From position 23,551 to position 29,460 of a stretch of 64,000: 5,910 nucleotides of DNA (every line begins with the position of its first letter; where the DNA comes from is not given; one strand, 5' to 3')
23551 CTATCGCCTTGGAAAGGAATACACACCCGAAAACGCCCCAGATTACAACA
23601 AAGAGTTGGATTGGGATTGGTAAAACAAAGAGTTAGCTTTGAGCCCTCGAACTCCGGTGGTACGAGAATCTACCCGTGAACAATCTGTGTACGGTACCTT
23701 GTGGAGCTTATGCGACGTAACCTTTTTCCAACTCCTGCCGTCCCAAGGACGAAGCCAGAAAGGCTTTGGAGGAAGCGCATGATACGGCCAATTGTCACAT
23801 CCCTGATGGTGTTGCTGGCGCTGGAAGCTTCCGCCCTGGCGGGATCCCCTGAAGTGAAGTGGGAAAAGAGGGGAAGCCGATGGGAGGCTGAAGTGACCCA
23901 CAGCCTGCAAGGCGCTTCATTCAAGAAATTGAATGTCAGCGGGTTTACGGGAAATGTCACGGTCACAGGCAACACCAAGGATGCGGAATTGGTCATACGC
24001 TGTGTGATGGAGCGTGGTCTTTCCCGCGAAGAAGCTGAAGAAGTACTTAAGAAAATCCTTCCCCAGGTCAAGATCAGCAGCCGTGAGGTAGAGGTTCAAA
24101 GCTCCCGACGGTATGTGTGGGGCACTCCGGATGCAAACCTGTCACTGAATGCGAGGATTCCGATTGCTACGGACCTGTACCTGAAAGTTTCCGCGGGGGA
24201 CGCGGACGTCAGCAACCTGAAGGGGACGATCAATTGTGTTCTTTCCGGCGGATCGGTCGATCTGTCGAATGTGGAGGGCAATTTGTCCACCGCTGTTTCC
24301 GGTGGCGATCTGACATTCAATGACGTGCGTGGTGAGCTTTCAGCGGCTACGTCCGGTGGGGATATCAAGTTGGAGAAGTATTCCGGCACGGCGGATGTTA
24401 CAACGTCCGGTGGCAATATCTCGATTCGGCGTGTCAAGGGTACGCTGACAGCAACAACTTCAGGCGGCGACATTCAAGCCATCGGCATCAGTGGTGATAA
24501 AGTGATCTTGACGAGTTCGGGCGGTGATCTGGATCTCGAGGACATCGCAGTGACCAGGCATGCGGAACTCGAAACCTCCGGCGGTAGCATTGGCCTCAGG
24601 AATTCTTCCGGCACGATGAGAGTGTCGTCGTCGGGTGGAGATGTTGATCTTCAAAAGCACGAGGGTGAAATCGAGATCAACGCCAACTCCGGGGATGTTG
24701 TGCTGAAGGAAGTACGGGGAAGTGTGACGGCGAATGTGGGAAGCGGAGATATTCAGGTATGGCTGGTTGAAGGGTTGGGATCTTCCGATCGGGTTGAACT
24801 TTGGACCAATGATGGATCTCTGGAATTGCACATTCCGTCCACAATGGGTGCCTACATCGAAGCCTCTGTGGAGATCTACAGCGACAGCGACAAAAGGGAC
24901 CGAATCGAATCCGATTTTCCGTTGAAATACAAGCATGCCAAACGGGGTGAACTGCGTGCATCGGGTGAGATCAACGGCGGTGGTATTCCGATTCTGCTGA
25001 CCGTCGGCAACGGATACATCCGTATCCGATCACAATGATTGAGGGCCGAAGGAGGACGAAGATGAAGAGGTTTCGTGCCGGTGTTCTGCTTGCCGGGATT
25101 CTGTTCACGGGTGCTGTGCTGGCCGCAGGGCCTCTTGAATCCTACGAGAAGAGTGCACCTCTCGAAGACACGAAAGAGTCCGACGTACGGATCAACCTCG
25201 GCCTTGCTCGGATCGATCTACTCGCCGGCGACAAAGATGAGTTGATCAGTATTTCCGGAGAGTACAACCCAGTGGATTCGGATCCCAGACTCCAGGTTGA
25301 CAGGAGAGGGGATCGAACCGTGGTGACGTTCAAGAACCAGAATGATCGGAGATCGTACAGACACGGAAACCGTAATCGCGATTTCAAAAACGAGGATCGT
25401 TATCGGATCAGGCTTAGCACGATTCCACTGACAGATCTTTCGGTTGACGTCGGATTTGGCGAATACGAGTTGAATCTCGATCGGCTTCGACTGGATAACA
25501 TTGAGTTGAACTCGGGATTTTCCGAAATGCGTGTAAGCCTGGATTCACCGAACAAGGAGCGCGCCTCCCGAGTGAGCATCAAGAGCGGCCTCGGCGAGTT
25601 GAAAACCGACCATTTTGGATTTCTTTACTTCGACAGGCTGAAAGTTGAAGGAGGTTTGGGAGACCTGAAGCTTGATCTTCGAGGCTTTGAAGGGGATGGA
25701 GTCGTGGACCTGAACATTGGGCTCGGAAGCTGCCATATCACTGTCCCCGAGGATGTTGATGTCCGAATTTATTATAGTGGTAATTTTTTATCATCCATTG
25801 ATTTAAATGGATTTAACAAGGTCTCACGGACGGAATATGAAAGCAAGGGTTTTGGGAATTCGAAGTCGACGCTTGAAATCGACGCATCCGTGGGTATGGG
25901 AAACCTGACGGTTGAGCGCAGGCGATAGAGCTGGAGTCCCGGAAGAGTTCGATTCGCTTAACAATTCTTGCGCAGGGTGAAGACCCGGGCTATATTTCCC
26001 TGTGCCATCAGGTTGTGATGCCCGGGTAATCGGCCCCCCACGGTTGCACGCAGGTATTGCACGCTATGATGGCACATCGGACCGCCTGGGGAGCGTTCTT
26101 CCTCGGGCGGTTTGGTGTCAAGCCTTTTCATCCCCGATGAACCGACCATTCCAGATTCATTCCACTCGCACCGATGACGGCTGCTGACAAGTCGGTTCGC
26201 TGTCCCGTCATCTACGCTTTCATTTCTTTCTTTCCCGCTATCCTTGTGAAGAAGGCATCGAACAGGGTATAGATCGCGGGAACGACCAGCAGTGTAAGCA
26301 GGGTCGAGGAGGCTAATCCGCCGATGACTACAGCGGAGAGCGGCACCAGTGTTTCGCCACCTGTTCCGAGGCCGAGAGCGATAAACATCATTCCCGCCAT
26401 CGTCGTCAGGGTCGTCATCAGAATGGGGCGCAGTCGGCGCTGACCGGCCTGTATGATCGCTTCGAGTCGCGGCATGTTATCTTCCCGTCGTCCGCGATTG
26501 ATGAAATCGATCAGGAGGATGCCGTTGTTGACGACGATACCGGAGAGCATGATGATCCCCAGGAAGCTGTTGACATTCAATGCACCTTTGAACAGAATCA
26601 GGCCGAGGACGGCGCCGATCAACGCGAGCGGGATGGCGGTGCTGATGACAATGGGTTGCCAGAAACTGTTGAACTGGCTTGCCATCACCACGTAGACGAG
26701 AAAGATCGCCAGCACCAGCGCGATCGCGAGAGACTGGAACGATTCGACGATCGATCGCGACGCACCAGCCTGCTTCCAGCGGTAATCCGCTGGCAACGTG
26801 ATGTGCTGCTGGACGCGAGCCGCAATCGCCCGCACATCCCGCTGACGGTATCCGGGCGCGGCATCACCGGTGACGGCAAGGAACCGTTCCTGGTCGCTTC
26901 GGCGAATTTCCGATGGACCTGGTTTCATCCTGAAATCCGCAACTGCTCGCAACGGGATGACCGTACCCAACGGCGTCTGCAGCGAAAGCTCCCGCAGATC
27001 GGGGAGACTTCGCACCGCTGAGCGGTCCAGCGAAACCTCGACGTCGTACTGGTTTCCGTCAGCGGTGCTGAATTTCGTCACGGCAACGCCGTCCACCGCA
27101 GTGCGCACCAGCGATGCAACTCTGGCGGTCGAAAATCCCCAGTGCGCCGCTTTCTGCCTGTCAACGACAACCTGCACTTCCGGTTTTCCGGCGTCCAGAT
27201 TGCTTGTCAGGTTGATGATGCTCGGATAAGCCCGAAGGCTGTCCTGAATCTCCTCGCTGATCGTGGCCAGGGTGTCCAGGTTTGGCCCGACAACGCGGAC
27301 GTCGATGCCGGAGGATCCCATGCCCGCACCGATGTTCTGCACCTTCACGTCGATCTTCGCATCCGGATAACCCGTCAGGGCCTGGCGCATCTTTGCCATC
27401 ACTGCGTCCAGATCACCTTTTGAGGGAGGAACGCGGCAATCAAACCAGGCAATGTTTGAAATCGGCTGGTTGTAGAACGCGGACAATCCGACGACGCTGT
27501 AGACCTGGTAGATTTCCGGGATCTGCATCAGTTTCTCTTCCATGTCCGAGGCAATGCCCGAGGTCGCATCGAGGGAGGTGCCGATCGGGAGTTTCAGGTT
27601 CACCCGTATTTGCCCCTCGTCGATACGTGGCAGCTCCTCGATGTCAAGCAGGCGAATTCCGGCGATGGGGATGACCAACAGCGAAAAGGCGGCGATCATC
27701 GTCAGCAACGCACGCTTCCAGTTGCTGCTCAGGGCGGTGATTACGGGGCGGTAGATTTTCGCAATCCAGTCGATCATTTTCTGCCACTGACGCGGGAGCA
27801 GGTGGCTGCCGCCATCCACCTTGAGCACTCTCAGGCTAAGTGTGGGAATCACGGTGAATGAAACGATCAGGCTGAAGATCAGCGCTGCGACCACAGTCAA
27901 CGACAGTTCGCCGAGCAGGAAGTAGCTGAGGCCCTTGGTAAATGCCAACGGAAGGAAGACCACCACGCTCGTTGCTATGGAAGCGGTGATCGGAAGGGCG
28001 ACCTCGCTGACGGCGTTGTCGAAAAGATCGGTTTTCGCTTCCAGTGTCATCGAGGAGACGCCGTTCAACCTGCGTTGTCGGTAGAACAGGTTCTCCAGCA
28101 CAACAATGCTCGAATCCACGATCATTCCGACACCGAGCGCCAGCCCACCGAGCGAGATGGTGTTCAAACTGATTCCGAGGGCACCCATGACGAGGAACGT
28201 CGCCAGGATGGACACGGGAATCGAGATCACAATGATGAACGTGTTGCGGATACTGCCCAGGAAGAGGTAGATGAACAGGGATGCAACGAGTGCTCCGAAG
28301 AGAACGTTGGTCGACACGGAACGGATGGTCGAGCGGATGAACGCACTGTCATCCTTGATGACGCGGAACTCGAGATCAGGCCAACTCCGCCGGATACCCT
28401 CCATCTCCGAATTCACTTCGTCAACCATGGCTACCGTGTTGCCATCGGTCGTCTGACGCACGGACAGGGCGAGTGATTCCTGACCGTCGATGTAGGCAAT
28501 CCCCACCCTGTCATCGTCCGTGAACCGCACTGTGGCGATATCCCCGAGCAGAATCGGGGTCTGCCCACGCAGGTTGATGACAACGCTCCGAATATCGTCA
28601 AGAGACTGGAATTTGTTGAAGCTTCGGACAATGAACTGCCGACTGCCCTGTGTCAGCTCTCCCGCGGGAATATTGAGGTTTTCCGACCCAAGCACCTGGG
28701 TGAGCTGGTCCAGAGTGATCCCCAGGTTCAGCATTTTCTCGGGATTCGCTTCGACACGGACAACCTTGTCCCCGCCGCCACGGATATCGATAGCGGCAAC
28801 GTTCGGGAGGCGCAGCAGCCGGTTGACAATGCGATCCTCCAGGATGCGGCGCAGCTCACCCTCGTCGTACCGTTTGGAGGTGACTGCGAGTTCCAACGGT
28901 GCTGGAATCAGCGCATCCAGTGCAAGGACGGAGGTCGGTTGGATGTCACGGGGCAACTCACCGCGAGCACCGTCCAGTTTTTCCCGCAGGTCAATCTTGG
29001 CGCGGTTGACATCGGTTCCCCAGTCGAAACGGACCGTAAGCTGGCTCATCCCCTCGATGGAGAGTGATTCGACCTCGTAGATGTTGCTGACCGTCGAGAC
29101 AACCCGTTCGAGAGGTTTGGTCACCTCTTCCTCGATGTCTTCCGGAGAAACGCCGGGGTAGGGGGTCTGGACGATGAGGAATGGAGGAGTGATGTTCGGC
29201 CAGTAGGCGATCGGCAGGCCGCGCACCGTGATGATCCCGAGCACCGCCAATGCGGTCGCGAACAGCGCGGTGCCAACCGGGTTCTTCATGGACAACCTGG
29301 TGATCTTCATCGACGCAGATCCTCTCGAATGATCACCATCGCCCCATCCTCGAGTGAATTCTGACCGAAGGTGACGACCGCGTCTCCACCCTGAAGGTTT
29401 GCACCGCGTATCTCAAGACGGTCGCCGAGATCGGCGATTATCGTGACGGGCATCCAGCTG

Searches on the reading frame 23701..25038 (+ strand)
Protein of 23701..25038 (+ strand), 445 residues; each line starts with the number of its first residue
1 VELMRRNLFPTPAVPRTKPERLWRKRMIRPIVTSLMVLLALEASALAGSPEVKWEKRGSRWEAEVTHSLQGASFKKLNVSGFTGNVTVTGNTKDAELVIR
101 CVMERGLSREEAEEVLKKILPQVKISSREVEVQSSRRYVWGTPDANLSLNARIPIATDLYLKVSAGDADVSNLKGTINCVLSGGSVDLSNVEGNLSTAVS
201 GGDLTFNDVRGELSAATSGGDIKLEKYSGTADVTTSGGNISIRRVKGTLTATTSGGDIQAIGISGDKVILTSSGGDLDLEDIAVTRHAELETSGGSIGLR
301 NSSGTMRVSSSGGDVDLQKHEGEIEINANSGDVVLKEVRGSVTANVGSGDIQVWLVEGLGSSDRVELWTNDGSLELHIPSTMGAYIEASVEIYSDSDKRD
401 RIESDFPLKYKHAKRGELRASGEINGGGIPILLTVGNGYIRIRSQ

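Call 9: search_protein_families(library=ncbifam, max_evalue=1e-10, proteins=[window:23701-25038:+])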
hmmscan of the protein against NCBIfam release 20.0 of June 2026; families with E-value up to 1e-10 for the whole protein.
window:23701-25038:+ (445 aa): 1 family
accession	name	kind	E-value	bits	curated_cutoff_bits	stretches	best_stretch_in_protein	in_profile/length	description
NF049997.1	LiaG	equivalog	6.5e-16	58.4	285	0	229-336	118-230/286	LiaG family protein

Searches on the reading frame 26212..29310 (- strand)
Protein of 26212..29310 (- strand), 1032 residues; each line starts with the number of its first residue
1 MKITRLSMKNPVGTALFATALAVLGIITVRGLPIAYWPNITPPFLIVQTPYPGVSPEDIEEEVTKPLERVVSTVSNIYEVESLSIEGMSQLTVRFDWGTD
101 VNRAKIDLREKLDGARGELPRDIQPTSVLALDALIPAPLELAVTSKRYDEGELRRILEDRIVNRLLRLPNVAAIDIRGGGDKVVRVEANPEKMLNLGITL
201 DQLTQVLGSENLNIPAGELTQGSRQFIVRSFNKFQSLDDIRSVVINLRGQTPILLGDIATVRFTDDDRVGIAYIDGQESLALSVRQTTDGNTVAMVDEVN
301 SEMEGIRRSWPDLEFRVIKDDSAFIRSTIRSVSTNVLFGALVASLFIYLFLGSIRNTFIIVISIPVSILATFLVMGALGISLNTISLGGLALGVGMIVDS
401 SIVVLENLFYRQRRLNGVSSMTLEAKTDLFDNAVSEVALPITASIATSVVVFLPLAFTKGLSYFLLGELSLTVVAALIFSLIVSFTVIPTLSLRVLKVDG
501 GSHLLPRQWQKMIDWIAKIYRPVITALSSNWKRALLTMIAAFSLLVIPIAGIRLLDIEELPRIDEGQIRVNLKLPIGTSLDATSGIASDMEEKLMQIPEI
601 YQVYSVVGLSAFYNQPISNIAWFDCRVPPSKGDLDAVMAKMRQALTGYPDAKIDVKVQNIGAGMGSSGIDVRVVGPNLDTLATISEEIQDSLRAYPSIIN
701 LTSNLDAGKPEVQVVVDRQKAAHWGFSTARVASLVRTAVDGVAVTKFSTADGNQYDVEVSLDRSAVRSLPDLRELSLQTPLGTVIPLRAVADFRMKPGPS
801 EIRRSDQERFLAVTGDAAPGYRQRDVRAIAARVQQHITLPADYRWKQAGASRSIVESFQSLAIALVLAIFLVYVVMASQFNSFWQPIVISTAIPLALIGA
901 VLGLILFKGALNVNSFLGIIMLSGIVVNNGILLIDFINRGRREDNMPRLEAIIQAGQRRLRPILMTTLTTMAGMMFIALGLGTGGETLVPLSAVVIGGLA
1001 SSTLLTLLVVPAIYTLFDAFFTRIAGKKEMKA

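Call 9: search_protein_families(library=ncbifam, max_evalue=1e-10, proteins=[window:26212-29310:-])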
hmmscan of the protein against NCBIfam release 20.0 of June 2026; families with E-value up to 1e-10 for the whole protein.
window:26212-29310:- (1032 aa): 11 families
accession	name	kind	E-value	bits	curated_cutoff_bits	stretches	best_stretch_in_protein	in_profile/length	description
NF033617.1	RND_permease_2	subfamily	1.1e-195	652.5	1250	1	4-1018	1-1008/1009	multidrug efflux RND transporter permease subunit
TIGR00914.1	2A0601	subfamily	6.7e-145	484.3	701.45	1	3-1017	5-1035/1051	CusA/CzcA family heavy metal efflux RND transporter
NF000282.2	RND_permease_1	subfamily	5.1e-142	474.9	1250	1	9-1016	6-1026/1029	multidrug efflux RND transporter permease subunit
NF007905.0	PRK10614.1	equivalog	8e-123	411.1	1774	1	1-1029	1-1020/1025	multidrug efflux RND transporter permease subunit MdtC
TIGR00915.1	2A0602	subfamily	3.8e-121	405.8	940.35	1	8-1030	6-1041/1050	efflux RND transporter permease subunit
NF007798.0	PRK10503.1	equivalog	6.9e-119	398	1584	1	5-1026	14-1031/1040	MdtB/MuxB family multidrug efflux RND transporter permease subunit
NF007133.0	PRK09579.1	equivalog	9.2e-105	351.2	1763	1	1-1017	1-1002/1017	multidrug efflux RND transporter permease subunit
NF007131.0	PRK09577.1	equivalog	3.3e-85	286.6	1768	1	5-1023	3-1028/1045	multidrug efflux RND transporter permease subunit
NF007842.1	PRK10555.1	equivalog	7.8e-84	282.2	1854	1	9-1018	7-1027/1036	multidrug efflux RND transporter permease AcrD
NF000037.1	RND_perm_OqxB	exception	7.2e-83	279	2200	1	1-1024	1-1041/1050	multidrug efflux RND transporter permease subunit OqxB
NF011706.2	PRK15127.1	equivalog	3.1e-66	224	2150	1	11-1023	9-1035/1049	multidrug efflux RND transporter permease subunit AcrB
